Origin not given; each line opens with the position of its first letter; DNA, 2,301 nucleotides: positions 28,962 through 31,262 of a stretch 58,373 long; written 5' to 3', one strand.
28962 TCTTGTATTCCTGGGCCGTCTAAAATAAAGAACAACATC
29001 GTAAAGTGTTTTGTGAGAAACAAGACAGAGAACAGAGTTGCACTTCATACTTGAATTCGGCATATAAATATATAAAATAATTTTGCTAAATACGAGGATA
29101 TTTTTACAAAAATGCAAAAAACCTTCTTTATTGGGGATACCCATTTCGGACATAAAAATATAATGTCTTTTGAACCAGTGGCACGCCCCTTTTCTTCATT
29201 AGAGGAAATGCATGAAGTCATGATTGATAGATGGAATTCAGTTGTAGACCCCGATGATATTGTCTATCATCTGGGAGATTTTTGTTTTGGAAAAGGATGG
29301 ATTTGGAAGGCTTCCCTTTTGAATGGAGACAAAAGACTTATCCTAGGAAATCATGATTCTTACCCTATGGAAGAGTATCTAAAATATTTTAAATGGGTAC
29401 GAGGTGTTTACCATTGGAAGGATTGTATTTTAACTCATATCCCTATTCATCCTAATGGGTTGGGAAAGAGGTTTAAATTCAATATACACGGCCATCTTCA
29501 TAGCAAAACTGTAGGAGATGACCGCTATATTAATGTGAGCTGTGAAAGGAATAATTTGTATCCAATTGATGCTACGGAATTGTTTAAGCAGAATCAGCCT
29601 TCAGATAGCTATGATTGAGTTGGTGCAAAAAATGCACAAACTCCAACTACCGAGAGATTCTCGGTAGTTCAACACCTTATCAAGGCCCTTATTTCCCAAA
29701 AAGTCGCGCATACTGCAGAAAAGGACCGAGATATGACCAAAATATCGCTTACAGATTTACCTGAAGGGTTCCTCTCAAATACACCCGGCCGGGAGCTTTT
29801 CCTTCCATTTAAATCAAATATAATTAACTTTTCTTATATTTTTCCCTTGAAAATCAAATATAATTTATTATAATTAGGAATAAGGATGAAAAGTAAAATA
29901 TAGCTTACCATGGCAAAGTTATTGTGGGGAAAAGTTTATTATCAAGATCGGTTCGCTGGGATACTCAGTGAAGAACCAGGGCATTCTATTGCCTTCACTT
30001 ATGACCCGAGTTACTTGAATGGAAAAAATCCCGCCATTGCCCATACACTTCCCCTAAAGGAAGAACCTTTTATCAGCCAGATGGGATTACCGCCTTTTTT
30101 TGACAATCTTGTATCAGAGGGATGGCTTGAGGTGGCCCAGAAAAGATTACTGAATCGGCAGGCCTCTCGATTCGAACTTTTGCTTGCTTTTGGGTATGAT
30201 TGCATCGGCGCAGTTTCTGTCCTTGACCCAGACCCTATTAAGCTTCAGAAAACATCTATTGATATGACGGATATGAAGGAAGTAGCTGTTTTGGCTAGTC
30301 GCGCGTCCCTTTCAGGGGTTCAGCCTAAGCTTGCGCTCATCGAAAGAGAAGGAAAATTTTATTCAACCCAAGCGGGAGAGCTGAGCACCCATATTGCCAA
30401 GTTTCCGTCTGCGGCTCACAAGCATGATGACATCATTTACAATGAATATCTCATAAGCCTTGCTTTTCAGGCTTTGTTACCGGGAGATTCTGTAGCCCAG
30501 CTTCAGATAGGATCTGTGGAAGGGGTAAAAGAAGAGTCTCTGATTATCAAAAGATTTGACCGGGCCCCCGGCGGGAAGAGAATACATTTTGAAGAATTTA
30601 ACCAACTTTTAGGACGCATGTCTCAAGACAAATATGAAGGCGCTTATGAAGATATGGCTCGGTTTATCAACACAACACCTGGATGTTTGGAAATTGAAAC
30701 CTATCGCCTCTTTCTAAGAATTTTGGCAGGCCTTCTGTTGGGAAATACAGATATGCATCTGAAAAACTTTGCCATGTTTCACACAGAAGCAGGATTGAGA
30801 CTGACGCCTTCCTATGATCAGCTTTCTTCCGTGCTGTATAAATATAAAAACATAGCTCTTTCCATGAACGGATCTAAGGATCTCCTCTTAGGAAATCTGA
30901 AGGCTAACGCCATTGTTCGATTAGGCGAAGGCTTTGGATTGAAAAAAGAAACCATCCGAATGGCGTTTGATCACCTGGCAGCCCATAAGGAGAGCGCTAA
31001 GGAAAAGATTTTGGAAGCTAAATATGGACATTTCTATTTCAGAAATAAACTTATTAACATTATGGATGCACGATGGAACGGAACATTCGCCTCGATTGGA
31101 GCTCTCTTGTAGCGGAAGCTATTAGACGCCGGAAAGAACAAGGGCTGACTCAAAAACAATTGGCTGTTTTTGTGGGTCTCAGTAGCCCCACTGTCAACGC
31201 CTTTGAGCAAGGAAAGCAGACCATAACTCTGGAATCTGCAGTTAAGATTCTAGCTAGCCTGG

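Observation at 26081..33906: Defence-island-like cargo block, the best place in the window to look for an undescribed system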

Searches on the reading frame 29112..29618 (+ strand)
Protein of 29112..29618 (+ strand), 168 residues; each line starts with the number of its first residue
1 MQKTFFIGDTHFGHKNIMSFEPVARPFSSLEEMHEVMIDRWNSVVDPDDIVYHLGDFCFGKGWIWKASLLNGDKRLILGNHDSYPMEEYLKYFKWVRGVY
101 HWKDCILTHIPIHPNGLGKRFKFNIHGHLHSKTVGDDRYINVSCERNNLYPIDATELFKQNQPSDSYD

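Call 3: search_protein_families(library=pfam, proteins=[window:29112-29618:+], max_evalue=0.01)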
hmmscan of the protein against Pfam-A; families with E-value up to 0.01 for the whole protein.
window:29112-29618:+ (168 aa): 0 families

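Call 4: search_protein_families(library=padloc, proteins=[window:29112-29618:+], max_evalue=0.01)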
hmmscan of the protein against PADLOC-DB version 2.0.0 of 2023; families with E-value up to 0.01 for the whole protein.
window:29112-29618:+ (168 aa): 0 families

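Call 13: search_protein_families(library=ncbifam, proteins=[window:29112-29618:+], max_evalue=0.1)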
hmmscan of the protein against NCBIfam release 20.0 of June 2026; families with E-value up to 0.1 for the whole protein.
window:29112-29618:+ (168 aa): 1 family
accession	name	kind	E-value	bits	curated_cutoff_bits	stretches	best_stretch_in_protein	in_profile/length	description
TIGR04123.1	P_estr_lig_assc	hypoth_equivalog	7.9e-05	22.1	150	1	65-134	92-155/207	ligase-associated DNA damage response endonuclease PdeM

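Call 21: search_solved_structures(query=window:29112-29618:+, max_evalue=1)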
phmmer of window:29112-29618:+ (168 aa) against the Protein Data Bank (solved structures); distinct sequences matched with E-value up to 1: 88 (the best 60 are shown).
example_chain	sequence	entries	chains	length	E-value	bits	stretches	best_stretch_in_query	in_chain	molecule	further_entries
1xm7_A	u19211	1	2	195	4.4e-10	43.2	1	4-112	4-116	hypothetical protein aq_1665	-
3oef_X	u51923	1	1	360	0.07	16.5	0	11-49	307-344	Mitogen-activated protein kinase 14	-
2fsl_X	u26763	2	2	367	0.074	16.4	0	11-49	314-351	Mitogen-activated protein kinase 14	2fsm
4tyh_B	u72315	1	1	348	0.14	15.5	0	11-48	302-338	Mitogen-activated protein kinase 14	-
2puu_A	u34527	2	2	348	0.14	15.5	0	11-48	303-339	Mitogen-activated protein kinase 14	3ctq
2gtm_A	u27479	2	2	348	0.14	15.5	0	11-48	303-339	Mitogen-activated protein kinase 14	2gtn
2ghl_A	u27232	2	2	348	0.14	15.5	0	11-48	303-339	Mitogen-activated protein kinase 14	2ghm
7pvu_A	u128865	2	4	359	0.15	15.4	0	11-49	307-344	Mitogen-activated protein kinase 14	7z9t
7z6i_AAA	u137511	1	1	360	0.15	15.4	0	11-49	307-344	Mitogen-activated protein kinase 14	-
6y7w_A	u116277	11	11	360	0.15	15.4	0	11-49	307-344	Mitogen-activated protein kinase 14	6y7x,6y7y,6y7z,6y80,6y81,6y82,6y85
8acm_AAA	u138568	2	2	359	0.15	15.4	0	11-49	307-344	Mitogen-activated protein kinase 14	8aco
3gi3_A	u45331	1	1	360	0.15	15.4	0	11-49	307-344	Mitogen-activated protein kinase 14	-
6sov_A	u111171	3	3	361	0.15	15.4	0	11-49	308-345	Mitogen-activated protein kinase 14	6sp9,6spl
1ywr_A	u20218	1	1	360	0.15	15.4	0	11-49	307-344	Mitogen-activated protein kinase 14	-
1lew_A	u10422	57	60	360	0.15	15.4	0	11-49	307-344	Mitogen-activated protein kinase 14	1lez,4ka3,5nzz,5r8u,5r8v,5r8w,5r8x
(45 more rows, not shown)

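Call 31: find_homologous_proteins(query=window:29112-29618:+, max_evalue=0.001)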
Query window:29112-29618:+ (168 aa): 4989 proteins with E <= 0.001 among 4999 candidates; the best 120 are listed.
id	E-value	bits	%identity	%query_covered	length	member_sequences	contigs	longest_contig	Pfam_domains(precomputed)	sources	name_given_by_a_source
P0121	1.8e-106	372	97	95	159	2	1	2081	PF00149.34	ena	-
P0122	2.6e-63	232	61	95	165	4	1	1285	PF00149.34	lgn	-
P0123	6.5e-63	230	63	95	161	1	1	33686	PF00149.34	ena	-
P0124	5.9e-62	227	61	95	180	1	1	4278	PF12850.13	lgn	-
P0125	1.2e-61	226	60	96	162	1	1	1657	-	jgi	jgi:calcineurin-like phosphoesterase family protein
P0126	1.6e-61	226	63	95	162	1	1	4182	PF00149.34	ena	-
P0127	5.1e-61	224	62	95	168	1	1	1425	-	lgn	-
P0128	6.8e-61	224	58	95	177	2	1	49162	PF00149.34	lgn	-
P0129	2.4e-60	222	60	95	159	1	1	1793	PF00149.34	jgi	jgi:calcineurin-like phosphoesterase family protein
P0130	3.0e-60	222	53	96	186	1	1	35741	PF00149.34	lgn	-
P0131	3.2e-60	221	61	95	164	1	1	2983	-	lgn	-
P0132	6.2e-60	220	61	95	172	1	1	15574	PF00149.34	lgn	-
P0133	8.7e-60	220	60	94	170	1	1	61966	-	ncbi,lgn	-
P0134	1.1e-59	220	58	90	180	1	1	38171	PF00149.34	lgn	-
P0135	1.6e-59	219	55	95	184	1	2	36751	PF00149.34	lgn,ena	-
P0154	8.5e-58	214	58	100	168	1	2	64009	-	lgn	-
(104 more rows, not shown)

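Call 32: search_protein_families(library=phrogs, proteins=[window:29112-29618:+], max_evalue=0.001)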
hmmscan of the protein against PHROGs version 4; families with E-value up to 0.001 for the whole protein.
window:29112-29618:+ (168 aa): 2 families
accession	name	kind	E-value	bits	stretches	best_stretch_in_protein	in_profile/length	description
phrog_547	-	other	1.1e-52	179.6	1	1-160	28-198/245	phosphoesterase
phrog_30537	-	unknown function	5.7e-05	24.5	1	22-60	4-41/87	-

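Call 33: find_encoding_contigs(protein=P0123, flank=10000, max_places=2)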
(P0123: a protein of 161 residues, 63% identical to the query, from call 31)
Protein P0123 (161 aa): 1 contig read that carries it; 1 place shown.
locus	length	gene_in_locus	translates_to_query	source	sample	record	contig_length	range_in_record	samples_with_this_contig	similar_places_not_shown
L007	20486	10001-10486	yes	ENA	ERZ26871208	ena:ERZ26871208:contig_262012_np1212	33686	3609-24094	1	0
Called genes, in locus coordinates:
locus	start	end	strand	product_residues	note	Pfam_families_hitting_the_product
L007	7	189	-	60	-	-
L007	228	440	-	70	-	-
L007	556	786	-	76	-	-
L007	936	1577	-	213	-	-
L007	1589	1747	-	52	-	PF19821:Phage_capsid_2 (weak)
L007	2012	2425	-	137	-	PF19821:Phage_capsid_2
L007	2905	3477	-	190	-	-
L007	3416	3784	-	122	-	-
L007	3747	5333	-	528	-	PF12236:Head-tail_con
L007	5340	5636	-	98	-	-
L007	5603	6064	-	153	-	-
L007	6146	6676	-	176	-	-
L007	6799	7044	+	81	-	-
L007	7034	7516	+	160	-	-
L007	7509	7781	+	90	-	-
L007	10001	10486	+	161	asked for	PF00149:Metallophos (weak)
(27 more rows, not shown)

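Call 34: find_encoding_contigs(protein=P0133, flank=10000, max_places=2)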
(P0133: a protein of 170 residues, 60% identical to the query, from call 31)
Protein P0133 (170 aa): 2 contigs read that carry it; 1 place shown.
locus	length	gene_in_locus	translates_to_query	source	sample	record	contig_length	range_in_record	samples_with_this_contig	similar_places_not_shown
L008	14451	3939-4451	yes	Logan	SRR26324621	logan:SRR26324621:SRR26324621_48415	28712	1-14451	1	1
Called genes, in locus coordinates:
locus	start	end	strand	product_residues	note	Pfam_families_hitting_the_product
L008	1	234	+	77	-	?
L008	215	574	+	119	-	-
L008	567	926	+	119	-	-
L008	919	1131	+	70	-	-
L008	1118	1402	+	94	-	-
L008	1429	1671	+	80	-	-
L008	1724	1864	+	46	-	-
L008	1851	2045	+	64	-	-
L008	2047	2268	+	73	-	-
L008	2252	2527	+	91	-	-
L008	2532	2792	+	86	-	-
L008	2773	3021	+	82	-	-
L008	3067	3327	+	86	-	-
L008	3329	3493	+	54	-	-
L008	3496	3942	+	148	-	PF09643:YopX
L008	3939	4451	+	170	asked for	-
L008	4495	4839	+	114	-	-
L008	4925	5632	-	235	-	-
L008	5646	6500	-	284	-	-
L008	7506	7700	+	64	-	-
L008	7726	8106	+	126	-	PF01145:Band_7 (weak)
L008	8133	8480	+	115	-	-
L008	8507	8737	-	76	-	-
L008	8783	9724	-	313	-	PF09414:RNA_ligase, PF18043:T4_Rnl2_C (weak)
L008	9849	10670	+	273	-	PF00149:Metallophos, PF12850:Metallophos_2 (faint)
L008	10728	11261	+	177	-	-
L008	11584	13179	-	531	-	-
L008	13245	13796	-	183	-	-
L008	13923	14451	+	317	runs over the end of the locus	PF00589:Phage_integrase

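Call 43: find_related_loci(query=A4, collection=viral_contigs, flank=10000)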
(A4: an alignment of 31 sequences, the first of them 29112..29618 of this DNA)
Query A4 (168 aa) in viral_contigs; peptide patterns used: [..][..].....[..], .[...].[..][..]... (x = any residue, [..] = any of these).
600 stretches matched a pattern (row limit reached: there are more); 588 encode a relative of the query (tblastn E <= 1e-3); the best 80 are kept; 80 distinct loci.
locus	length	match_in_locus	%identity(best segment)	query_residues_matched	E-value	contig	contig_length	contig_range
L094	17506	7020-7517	58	1-159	3e-62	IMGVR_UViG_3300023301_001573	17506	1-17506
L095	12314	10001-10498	58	1-159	3e-62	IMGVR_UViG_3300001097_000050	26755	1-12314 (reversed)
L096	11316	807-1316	56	1-162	3e-62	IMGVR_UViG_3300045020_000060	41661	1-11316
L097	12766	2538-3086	52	1-153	2e-60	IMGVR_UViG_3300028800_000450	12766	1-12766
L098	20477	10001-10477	57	1-154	3e-59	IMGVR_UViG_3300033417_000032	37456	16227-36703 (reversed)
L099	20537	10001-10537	51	1-165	4e-57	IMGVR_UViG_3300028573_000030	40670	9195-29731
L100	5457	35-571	51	1-165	4e-57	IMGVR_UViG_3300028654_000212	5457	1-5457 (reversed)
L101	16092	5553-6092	51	1-162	3e-56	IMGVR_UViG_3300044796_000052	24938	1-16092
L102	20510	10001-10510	52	1-151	3e-56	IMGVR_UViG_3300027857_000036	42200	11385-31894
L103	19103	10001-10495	54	1-154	5e-56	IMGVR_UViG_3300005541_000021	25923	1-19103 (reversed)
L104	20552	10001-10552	51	1-152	7e-56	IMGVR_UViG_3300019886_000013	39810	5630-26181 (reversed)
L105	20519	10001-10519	51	1-154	1e-55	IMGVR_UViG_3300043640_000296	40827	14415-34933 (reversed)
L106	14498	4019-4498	56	1-157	2e-54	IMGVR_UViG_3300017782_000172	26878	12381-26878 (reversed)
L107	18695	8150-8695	47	1-166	4e-54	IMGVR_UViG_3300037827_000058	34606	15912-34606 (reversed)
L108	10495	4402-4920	49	1-154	2e-53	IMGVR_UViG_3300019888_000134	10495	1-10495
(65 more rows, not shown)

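Call 49: search_protein_families(library=pfam, proteins=[window:29112-29618:+], max_evalue=5)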
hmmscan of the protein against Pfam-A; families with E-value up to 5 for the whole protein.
window:29112-29618:+ (168 aa): 0 families

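Call 73: search_dna_similar(query=window:29112-29618:+, collection=phages, mode=protein, max_rows=25, rows=spread)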
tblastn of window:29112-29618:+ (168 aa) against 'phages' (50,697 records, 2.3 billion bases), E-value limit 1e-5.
Records with a match: 2412; places in all: 2453; records where one place covers at least 80% of the query: 1688.
Best place of each record, by identity: <60% 2412.
By first word of the organism name: Vibrio 445; Escherichia 442; Salmonella 438; Pseudomonas 187; Staphylococcus 120; Enterococcus 77; Acinetobacter 66; Listeria 58; Bacillus 57; Klebsiella 55; and 70 more.
By host as written in the record: - 520; Escherichia coli 152; Salmonella enterica subsp. enterica serovar Enteritidis PT1 56; Pseudomonas aeruginosa 52; Salmonella enterica 50; Listeria monocytogenes 47; Staphylococcus aureus 39; Salmonella sp. 36; and 522 more.
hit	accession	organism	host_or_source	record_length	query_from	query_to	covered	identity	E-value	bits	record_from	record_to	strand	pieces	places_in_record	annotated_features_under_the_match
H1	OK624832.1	Xanthomonas phage DES1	Xanthomonas sp.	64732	1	164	98%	49.7%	2e-44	160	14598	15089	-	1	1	hypothetical protein (x3)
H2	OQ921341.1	Bacillus phage SPbetaL1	Bacillus subtilis BEST7003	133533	1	152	90%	37.4%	3e-18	86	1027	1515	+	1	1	hypothetical protein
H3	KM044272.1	Escherichia phage vB_EcoP_SU10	Escherichia coli ECOR10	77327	1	159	95%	34.4%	3e-20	92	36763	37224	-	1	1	putative serine/threonine protein phosphatase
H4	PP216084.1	Escherichia phage vB_EcoS_HZ_ZJUN2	Escherichia coli NDM-1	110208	1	145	86%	37.1%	3e-17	84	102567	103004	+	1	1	serine/threonine protein phosphatase (x2)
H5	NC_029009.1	Enterococcus phage EFDG1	Enterococcus faecalis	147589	1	168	100%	31.5%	4e-15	77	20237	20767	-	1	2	phosphoesterase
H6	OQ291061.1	Salmonella phage Kenya-K45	Salmonella enterica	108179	1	145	86%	35.8%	3e-17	83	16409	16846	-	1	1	record has no annotation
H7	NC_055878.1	uncultured phage cr108_1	human feces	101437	1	152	90%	33.8%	5e-18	86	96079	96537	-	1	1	phosphoesterase | hypothetical protein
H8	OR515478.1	Citrobacter phage Ci1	Citrobacter sp. JL 976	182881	1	167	99%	30.0%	3e-16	81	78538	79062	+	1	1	hypothetical protein (x2)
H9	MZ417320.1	Staphylococcus phage PG-2021_17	Staphylococcus xylosus M1997-2/10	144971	5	145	84%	34.6%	3e-17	83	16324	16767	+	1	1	record has no annotation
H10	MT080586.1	Staphylococcus phage vB_SauM_EW2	Staphylococcus carnosus TM300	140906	1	142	85%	33.1%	1e-15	79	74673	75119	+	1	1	record has no annotation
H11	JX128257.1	Escherichia phage ECML-4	Escherichia coli O157:H7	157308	6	161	93%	29.3%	2e-9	61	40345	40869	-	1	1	hypothetical protein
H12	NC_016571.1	Pseudomonas phage OBP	Pseudomonas fluorescens Pf1.1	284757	4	142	83%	32.4%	2e-10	64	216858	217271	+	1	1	phosphoesterase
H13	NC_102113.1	Salmonella phage rutana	Salmonella enterica subsp. enterica ...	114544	1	145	86%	31.0%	2e-9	61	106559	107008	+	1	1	putative serine/threonine protein phosphatase | hypothetical protein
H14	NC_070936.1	Klebsiella phage N1M2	Klebsiella aerogenes N1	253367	4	143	83%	31.7%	2e-10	64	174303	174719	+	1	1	phosphoesterase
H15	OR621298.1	Escherichia phage vB_EcoD-Elw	Escherichia coli O157:H7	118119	1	145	86%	30.3%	6e-10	62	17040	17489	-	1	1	putative phosphoesterase | hypothetical protein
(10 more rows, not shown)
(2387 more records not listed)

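Call 102: find_encoding_contigs(protein=P0154, flank=6000, max_places=2)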
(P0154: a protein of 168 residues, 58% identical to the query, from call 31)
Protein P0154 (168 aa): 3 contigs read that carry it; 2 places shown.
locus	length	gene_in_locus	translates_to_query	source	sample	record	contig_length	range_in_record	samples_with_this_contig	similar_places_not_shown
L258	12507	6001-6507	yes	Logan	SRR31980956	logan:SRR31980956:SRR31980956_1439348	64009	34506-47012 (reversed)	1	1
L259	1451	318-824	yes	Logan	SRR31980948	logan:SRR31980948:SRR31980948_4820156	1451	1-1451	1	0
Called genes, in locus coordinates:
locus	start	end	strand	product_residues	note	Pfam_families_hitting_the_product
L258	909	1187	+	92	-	-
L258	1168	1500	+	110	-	-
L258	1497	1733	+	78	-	PF14354:Lar_restr_allev (weak)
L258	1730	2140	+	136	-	PF09643:YopX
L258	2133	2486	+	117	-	-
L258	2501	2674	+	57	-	-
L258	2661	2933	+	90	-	-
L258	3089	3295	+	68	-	PF14354:Lar_restr_allev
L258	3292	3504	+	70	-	PF14354:Lar_restr_allev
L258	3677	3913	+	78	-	-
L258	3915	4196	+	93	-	-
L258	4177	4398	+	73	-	PF14354:Lar_restr_allev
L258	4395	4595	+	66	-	-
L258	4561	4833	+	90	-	-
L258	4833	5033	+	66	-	-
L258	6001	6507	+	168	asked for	-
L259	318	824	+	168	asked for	-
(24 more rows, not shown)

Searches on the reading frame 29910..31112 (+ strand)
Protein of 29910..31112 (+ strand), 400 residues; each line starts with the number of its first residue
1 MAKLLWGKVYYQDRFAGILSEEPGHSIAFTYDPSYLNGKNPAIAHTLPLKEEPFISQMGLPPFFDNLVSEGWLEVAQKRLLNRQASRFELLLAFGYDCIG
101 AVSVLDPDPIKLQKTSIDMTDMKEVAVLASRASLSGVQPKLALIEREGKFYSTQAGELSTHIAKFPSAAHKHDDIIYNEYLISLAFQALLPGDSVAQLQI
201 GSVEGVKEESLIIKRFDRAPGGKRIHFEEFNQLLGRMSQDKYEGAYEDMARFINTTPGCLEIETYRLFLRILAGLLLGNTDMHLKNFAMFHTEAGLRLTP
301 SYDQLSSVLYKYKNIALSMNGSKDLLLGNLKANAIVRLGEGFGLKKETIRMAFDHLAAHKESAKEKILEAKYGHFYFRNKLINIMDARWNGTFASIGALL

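Call 3: search_protein_families(library=pfam, proteins=[window:29910-31112:+], max_evalue=0.01)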
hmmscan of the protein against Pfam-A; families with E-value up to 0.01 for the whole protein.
window:29910-31112:+ (400 aa): 2 families
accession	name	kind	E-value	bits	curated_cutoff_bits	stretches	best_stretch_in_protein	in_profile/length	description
PF07804.18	HipA_C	-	2.2e-39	135.7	30.5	1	133-358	2-207/213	HipA-like C-terminal domain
PF13657.11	Couple_hipA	-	9.1e-21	74.7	22.5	1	8-104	2-98/99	HipA N-terminal domain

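Call 4: search_protein_families(library=padloc, proteins=[window:29910-31112:+], max_evalue=0.01)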
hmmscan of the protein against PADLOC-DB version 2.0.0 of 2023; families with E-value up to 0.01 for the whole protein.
window:29910-31112:+ (400 aa): 4 families
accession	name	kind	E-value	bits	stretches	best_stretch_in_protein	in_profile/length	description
PDLC04340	PDC-M03A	-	1.6e-05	22.5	1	274-340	137-205/280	-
PDLC04339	PDC-M03A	-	8.4e-05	20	1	268-309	137-179/293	-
PDLC04342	PDC-M03A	-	0.0042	14.7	1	276-311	160-197/299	-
PDLC04344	PDC-M03A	-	0.0063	14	1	275-308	158-192/305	-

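Call 13: search_protein_families(library=ncbifam, proteins=[window:29910-31112:+], max_evalue=0.1)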
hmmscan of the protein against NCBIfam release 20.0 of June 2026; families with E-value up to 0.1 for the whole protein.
window:29910-31112:+ (400 aa): 2 families
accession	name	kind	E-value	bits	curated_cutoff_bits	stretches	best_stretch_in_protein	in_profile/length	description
TIGR03071.1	couple_hipA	domain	4.3e-19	68.5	27.8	1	8-104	3-100/101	HipA N-terminal domain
NF007297.0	PRK09775.1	equivalog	7.6e-07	28.2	401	1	159-306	224-371/446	type II toxin-antitoxin system HipA family toxin YjjJ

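Call 32: search_protein_families(library=phrogs, proteins=[window:29910-31112:+], max_evalue=0.001)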
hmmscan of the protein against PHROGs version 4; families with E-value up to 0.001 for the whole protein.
window:29910-31112:+ (400 aa): 2 families
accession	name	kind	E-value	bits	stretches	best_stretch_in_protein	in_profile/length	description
phrog_14837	-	unknown function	3.3e-09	37.1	1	26-307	23-336/440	-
phrog_22051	-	unknown function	1.8e-05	24.7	1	40-328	33-335/447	-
